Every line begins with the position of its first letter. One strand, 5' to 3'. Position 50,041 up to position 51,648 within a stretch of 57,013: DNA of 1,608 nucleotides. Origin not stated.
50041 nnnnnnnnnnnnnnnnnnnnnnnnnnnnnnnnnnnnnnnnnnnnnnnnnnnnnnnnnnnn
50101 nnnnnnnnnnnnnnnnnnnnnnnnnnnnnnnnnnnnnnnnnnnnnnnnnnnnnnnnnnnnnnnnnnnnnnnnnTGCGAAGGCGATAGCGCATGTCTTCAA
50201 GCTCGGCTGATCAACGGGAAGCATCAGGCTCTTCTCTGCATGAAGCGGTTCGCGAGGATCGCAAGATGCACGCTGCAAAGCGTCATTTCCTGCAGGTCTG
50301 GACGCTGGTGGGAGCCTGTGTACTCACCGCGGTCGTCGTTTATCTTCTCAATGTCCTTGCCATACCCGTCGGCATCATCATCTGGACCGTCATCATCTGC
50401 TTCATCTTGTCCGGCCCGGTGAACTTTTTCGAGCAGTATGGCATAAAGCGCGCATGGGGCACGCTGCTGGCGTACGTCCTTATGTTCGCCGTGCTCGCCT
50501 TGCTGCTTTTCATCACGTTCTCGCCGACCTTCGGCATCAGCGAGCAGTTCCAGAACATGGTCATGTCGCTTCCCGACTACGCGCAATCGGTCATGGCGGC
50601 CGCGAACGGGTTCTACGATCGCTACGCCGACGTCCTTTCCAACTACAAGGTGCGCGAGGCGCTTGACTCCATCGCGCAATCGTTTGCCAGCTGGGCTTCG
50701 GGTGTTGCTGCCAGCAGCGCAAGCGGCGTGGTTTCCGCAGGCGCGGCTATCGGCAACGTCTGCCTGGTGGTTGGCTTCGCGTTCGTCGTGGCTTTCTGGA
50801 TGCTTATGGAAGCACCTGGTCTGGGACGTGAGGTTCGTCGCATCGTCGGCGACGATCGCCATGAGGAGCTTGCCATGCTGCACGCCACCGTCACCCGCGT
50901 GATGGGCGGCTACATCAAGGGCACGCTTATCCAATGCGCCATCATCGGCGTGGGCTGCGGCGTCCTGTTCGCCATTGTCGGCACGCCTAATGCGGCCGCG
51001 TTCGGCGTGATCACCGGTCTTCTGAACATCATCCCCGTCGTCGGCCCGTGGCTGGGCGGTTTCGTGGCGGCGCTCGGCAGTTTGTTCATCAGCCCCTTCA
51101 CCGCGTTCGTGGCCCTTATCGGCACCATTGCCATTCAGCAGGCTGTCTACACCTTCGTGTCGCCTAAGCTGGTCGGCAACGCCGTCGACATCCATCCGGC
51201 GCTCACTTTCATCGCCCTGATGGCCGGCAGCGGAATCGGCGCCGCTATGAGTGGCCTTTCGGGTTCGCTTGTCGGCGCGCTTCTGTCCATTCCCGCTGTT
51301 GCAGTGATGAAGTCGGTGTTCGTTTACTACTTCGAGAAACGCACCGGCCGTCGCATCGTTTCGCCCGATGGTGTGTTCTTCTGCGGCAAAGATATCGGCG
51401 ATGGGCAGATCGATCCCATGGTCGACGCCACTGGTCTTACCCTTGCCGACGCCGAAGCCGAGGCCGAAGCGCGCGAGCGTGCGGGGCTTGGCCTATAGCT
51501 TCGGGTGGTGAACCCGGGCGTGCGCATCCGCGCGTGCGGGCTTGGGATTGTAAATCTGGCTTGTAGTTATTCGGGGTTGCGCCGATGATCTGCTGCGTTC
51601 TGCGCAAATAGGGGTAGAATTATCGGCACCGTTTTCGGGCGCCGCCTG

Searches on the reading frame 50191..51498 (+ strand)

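Call 36: search_protein_families(library=pfam, proteins=[window:50191-51498:+], max_evalue=0.001)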
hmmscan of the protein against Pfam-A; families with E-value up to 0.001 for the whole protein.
window:50191-51498:+ (435 aa): 1 family
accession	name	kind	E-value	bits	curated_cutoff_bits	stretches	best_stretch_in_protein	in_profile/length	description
PF01594.21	AI-2E_transport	-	1.4e-45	156.4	34.3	1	43-377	7-323/327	AI-2E family transporter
